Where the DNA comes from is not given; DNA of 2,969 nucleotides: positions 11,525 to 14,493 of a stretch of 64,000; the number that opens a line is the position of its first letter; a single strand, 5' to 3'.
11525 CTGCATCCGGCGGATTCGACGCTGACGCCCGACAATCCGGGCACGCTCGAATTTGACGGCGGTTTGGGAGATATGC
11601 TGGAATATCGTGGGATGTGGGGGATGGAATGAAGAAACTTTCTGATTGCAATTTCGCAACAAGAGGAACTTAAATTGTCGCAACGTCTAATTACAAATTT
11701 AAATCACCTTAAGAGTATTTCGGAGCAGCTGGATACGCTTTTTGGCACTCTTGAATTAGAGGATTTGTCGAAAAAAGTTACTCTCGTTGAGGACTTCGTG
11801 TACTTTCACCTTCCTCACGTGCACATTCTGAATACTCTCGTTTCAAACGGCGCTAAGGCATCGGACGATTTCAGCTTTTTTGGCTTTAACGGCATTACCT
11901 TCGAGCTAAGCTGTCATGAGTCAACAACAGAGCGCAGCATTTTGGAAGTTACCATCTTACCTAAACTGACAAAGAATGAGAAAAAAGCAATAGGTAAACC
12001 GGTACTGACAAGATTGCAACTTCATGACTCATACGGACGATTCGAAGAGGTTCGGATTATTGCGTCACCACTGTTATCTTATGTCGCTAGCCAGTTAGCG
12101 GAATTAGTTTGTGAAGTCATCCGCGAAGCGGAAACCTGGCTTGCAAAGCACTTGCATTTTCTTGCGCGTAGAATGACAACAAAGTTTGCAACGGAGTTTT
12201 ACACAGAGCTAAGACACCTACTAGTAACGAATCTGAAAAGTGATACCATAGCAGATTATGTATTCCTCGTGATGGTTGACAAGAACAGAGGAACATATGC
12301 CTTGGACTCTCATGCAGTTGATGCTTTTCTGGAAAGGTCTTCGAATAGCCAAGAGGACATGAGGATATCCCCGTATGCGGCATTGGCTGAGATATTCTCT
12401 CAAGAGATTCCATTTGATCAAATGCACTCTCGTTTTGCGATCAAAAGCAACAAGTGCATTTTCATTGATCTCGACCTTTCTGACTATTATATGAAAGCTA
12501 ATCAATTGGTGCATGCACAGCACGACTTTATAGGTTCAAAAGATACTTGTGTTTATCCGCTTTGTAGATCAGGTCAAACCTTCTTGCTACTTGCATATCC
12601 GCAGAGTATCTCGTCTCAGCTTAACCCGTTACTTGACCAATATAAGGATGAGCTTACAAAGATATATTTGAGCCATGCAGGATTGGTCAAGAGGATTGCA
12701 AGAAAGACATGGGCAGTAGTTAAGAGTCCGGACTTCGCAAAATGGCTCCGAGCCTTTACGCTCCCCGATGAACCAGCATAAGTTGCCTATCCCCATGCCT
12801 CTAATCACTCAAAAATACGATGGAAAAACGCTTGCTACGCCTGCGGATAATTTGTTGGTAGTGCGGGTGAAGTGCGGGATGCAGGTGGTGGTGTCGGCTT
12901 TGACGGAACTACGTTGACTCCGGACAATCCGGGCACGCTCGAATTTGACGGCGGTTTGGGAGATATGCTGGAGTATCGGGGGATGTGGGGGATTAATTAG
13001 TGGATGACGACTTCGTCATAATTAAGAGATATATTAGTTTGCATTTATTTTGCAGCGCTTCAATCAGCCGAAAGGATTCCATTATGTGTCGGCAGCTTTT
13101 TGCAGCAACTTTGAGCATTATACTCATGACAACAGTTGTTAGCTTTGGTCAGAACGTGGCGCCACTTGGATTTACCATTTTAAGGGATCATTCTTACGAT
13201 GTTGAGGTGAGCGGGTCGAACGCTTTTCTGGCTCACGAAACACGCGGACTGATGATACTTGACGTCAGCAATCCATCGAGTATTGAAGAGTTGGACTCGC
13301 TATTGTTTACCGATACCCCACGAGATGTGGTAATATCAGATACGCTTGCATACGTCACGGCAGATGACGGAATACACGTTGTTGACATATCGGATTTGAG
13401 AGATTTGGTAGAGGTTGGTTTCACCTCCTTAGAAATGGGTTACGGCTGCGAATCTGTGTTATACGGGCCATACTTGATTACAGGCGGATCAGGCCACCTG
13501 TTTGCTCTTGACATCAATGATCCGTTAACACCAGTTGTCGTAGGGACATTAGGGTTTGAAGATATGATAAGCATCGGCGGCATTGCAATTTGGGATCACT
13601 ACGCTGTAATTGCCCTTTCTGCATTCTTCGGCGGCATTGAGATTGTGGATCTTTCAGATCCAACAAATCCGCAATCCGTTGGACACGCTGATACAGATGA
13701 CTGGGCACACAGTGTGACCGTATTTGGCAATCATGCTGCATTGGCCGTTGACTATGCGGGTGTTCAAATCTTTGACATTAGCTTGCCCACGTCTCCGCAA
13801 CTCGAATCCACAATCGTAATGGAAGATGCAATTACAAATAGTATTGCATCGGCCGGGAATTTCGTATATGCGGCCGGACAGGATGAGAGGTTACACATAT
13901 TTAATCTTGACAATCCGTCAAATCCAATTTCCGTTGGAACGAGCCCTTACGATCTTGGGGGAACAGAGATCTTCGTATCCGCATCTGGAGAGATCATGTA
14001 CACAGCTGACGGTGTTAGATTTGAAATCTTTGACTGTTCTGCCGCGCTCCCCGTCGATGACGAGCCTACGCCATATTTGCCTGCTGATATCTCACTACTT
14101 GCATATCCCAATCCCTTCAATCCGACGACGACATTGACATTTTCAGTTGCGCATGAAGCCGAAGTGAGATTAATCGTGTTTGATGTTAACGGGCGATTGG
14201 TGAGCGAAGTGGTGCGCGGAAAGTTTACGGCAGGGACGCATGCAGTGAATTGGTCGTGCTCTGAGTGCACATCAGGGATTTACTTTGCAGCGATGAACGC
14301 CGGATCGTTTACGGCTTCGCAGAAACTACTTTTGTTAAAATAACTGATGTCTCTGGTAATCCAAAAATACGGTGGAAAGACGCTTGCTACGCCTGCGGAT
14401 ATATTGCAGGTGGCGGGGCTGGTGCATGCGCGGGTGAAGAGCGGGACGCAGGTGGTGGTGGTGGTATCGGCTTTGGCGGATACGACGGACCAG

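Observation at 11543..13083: Orphan low-GC gene and a lysC 5' pseudogene fragment trapped between 84-bp direct repeats; remnant of a duplicated lipoprotein-cargo-lysC junction with cassette replacement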

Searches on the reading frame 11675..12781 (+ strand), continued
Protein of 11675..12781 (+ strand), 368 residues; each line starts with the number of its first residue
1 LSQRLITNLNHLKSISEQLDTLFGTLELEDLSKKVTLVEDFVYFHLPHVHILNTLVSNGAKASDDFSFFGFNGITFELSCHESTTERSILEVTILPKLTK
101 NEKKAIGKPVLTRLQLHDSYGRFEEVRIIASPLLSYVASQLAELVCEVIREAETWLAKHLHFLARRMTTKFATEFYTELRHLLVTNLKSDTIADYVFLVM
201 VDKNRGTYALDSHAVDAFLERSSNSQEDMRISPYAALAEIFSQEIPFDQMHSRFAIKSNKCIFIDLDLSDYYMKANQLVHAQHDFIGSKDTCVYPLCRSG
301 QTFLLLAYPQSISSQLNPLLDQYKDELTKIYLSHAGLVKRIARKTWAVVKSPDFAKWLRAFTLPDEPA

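Call 48: find_encoding_contigs(protein=P0027, flank=8000, max_places=3)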
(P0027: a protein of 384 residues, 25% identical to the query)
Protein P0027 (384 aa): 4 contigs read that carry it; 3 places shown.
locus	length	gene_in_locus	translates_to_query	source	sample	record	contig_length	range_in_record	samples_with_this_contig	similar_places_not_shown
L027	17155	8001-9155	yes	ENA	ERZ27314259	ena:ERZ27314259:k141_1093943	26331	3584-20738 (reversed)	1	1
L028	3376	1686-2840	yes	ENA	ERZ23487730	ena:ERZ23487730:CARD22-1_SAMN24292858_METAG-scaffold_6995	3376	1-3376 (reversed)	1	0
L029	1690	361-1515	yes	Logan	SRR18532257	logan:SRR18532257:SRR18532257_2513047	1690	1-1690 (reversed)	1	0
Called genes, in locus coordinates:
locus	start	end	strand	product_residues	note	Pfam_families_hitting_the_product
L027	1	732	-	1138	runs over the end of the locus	PF13620:CarboxypepD_reg, PF13715:CarbopepD_reg_2, PF00593:TonB_dep_Rec_b-barrel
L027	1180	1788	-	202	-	PF00009:GTP_EFTU (faint), PF01926:MMR_HSR1, PF02421:FeoB_N, PF03193:RsgA_GTPase (faint)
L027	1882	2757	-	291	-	PF02629:CoA_binding, PF13380:CoA_binding_2, PF13607:Succ_CoA_lig, PF00549:Ligase_CoA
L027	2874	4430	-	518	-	PF01425:Amidase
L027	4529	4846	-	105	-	PF02416:TatA_B_E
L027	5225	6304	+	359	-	PF00962:A_deaminase, PF19326:AMP_deaminase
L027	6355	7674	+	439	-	PF00275:EPSP_synthase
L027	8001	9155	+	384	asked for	-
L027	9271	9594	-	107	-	PF01035:DNA_binding_1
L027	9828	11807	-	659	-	-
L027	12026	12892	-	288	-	-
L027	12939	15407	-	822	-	PF13620:CarboxypepD_reg, PF13715:CarbopepD_reg_2, PF07715:Plug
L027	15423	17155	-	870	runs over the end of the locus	PF13620:CarboxypepD_reg, PF13715:CarbopepD_reg_2, PF22904:NOMO1-like_2nd (faint), PF07715:Plug, PF25183:OMP_b-brl_4 (faint)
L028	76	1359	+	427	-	PF00275:EPSP_synthase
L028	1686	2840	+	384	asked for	-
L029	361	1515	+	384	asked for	-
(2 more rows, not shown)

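Call 49: find_encoding_contigs(protein=P0023, flank=8000, max_places=3)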
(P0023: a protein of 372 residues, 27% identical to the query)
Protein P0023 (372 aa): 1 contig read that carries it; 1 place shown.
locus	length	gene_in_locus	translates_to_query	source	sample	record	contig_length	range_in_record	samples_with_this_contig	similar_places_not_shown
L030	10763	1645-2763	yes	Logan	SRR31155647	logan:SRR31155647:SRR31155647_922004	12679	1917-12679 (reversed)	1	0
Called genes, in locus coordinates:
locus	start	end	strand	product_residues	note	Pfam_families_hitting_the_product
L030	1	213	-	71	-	?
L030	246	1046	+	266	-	-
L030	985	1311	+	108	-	-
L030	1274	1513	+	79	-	-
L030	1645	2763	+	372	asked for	-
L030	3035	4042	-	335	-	PF04392:ABC_sub_bind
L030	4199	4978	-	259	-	PF02463:SMC_N (faint), PF13476:AAA_23 (weak), PF00005:ABC_tran, PF13304:AAA_21 (faint)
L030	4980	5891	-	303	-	PF02653:BPD_transp_2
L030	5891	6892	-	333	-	PF04392:ABC_sub_bind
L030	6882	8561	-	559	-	-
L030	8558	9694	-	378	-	PF04055:Radical_SAM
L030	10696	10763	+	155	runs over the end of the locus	PF04073:tRNA_edit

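Call 76: find_encoding_contigs(protein=P0126, flank=8000, max_places=3)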
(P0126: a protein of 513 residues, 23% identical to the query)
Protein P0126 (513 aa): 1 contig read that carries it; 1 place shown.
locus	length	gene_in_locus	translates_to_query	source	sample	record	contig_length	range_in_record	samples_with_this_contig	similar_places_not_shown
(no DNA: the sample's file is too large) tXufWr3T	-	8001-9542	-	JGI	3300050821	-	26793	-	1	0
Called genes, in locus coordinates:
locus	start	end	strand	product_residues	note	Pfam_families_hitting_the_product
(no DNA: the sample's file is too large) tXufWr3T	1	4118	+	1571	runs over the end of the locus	-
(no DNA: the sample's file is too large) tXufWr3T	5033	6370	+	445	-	PF01979:Amidohydro_1, PF07969:Amidohydro_3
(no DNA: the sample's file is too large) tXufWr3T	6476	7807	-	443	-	PF13520:AA_permease_2, PF00324:AA_permease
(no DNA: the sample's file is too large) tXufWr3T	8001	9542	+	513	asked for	PF01582:TIR (weak), PF13676:TIR_2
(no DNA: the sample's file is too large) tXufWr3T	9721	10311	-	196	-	-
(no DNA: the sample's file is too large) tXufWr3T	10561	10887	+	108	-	-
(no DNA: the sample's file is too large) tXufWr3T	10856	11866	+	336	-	-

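Call 79: search_dna_similar(query=P0025, collection=plasmids, mode=protein, max_evalue=0.0001)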
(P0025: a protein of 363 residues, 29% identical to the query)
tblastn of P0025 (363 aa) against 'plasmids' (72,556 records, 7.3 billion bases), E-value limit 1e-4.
No match.

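Call 80: search_dna_similar(query=P0031, collection=plasmids, mode=protein, max_evalue=0.0001)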
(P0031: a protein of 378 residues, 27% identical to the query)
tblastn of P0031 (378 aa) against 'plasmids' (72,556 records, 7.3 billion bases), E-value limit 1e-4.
No match.

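Call 81: search_dna_similar(query=P0033, collection=phages, mode=protein, max_evalue=0.0001)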
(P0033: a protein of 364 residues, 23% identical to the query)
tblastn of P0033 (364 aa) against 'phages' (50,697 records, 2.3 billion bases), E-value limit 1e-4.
No match.

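Call 82: find_encoding_contigs(protein=P0040, flank=8000, max_places=3)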
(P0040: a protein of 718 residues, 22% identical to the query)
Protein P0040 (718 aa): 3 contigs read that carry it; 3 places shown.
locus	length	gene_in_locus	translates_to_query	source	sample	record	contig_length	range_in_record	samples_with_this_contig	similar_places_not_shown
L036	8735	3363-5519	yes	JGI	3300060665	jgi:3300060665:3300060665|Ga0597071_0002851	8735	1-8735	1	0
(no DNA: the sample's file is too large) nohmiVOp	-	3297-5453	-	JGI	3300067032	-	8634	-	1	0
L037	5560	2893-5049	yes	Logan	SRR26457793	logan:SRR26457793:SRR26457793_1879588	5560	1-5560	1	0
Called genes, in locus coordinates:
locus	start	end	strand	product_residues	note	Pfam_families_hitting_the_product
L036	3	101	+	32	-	?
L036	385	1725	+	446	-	PF00589:Phage_integrase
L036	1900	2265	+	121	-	-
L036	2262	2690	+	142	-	PF01844:HNH, PF14279:HNH_5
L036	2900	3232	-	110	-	PF01527:HTH_Tnp_1, PF13384:HTH_23 (weak)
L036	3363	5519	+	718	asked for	PF01048:PNP_UDP_1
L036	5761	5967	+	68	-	PF20329:DUF6624 (weak)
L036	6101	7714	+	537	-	PF14690:Zn_ribbon_ISL3 (weak), PF01610:DDE_Tnp_ISL3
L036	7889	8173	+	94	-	PF13470:PIN_3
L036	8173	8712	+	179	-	PF06056:Terminase_5 (weak), PF13384:HTH_23, PF13518:HTH_28 (weak), PF01527:HTH_Tnp_1 (faint), PF13551:HTH_29 (weak), PF13565:HTH_32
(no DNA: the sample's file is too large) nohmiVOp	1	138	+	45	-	?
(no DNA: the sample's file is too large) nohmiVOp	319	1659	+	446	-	PF00589:Phage_integrase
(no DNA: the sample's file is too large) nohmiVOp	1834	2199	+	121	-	-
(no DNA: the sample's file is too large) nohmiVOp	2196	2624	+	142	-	PF01844:HNH, PF14279:HNH_5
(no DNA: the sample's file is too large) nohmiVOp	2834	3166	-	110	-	PF01527:HTH_Tnp_1, PF13384:HTH_23 (weak)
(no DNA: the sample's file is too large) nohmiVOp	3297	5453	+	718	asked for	PF01048:PNP_UDP_1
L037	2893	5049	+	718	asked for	PF01048:PNP_UDP_1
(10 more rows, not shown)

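Call 83: list_cluster_members(proteins=[P0029, P0030, P0031, P0033, P0034, P0035, P0037, P0038, P0039, P0144])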
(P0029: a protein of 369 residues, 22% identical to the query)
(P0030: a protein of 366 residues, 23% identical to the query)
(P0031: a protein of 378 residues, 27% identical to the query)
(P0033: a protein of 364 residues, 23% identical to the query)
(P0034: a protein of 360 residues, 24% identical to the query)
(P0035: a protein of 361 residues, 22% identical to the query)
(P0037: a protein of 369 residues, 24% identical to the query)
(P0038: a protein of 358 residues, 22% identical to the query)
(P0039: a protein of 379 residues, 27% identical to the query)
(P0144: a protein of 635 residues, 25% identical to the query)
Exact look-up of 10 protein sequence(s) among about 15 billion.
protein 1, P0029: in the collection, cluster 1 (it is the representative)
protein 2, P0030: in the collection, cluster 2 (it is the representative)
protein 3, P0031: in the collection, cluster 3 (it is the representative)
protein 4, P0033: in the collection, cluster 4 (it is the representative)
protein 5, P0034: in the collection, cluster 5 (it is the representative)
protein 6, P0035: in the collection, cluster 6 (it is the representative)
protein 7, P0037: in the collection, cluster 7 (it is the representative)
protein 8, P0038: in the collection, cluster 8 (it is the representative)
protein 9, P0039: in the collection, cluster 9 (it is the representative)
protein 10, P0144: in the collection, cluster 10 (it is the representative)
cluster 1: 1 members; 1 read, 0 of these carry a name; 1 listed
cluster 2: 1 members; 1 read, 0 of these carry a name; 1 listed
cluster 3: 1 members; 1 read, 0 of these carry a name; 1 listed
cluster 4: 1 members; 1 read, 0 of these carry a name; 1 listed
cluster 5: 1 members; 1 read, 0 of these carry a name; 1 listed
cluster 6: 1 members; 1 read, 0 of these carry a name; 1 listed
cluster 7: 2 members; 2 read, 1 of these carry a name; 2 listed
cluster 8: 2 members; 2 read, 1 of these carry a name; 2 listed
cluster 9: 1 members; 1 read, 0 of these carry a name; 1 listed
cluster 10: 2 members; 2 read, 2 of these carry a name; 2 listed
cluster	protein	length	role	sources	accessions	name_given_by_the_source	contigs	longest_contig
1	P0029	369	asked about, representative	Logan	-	-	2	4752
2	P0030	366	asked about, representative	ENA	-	-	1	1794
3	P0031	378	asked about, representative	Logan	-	-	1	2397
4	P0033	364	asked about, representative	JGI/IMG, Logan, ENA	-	-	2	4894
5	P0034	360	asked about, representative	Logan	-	-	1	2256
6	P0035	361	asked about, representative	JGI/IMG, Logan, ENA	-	-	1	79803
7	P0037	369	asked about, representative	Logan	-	-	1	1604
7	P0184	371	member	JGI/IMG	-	hypothetical protein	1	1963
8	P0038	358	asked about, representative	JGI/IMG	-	hypothetical protein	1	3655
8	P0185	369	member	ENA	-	-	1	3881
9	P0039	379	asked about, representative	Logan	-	-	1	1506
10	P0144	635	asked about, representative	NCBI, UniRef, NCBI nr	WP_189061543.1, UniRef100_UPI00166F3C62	AfsR/SARP family transcriptional regulator [Longimycelium tulufanense] | AfsR/SARP family transcriptional regulator n=1 Tax=Longimycelium tulufanense TaxID=907463 ...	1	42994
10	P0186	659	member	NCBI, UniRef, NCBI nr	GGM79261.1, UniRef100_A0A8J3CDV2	hypothetical protein GCM10012275_57320 [Longimycelium tulufanense] | OmpR/PhoB-type domain-containing protein n=1 Tax=Longimycelium tulufanense TaxID=907463 ...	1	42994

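Call 85: find_related_loci(query=window:11675-12781:+, collection=viral_contigs, flank=5000)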
Query window:11675-12781:+ (368 aa) in viral_contigs; peptide patterns used: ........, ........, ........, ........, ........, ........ (x = any residue, [..] = any of these).
13 stretches matched a pattern, but none encodes a relative of the query by tblastn (E <= 1e-3).

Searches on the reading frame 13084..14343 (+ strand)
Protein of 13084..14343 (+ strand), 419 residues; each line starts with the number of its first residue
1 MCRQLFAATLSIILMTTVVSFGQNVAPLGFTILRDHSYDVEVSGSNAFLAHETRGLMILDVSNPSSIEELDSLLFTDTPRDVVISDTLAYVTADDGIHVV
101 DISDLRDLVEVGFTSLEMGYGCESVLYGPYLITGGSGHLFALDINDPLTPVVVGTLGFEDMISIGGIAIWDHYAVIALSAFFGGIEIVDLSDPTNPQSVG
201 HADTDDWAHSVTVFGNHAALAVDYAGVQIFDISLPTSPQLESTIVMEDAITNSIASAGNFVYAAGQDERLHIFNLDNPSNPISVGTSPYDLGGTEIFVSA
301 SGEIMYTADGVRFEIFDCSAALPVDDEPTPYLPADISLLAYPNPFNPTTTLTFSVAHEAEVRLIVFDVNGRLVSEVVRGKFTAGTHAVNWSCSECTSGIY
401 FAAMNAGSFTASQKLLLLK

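Call 5: search_protein_families(library=pfam, proteins=[window:13084-14343:+], max_evalue=0.1)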
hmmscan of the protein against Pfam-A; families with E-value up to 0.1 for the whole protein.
window:13084-14343:+ (419 aa): 4 families
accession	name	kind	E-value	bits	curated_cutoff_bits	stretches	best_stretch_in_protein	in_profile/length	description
PF08309.17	LVIVD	-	7.3e-27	92.9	20.2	5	38-69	5-36/42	LVIVD repeat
PF18962.6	Por_Secre_tail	-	1.4e-08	35.4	27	1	341-415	2-73/75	Secretion system C-terminal sorting domain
PF13860.13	FlgD_ig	-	0.0099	16.3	27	1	350-391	11-55/79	FlgD Ig-like domain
PF09826.15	Beta_propel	-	0.036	13.4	22.4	0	212-223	409-420/495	Beta propeller domain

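Call 6: search_protein_families(library=padloc, proteins=[window:13084-14343:+], max_evalue=1)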
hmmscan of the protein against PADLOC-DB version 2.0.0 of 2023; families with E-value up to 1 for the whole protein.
window:13084-14343:+ (419 aa): 0 families

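Call 59: search_protein_families(library=pfam, proteins=[L032:8552-9226:+, L032:9223-10098:+], max_evalue=0.05)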
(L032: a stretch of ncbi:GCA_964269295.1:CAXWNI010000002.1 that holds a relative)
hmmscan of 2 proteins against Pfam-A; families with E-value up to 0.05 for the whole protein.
L032:8552-9226:+ (224 aa): 0 families

L032:9223-10098:+ (291 aa): 7 families
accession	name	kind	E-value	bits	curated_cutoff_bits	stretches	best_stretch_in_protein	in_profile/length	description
PF25450.1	Rab11-FIP3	-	6.7e-05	23.6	31.9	1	84-164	42-121/125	Rab11-FIP3-like domain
PF05929.16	Phage_GPO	-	0.0031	17.6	33.6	1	29-148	120-238/268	Phage capsid scaffolding protein (GPO) serine peptidase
PF04791.21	LMBR1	-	0.0092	15.3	31.9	1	10-190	130-292/510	LMBR1-like membrane protein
PF06005.17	ZapB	-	0.016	16.1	31.5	1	96-159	4-63/71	Cell division protein ZapB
PF11693.13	DUF2990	-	0.016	15.7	21.1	0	66-93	7-34/63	Protein of unknown function (DUF2990)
PF10224.14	DUF2205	-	0.026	15.1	26.7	1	96-141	16-61/75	Short coiled-coil protein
PF04822.18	Takusan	-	0.03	14.6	28.1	0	113-155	13-53/85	Takusan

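Call 60: search_protein_families(library=padloc, proteins=[L032:8552-9226:+, L032:9223-10098:+], max_evalue=0.05)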
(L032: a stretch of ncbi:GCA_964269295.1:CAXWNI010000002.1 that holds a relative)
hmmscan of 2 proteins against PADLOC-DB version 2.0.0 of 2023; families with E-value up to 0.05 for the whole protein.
L032:8552-9226:+ (224 aa): 0 families

L032:9223-10098:+ (291 aa): 10 families
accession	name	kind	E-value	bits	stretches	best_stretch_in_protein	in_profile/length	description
PDLC04897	PDC-S06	-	0.00011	19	1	108-253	74-214/727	-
PDLC03865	LmuB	-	0.00088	15.6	1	78-246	562-742/1007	-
PDLC00519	JetC1|JetC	-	0.00094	15.5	1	96-209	710-823/1097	DUF3584 domain; MukB-like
PDLC03859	LmuB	-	0.0024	15.2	1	100-259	343-471/611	-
PDLC02668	DndD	-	0.0026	14.8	1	101-234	210-345/659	DndD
PDLC04891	PDC-S06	-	0.0027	14.2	1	99-245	441-584/858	-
PDLC04046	PD-T4-6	-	0.0039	14.4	1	104-225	265-386/427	-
PDLC00581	JetC3|JetC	-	0.0096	11.7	1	95-238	785-932/1473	DUF3584 domain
PDLC03867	LmuB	-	0.021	11.3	1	96-200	342-447/605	-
PDLC03863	LmuB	-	0.024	11.3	1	96-192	348-447/610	-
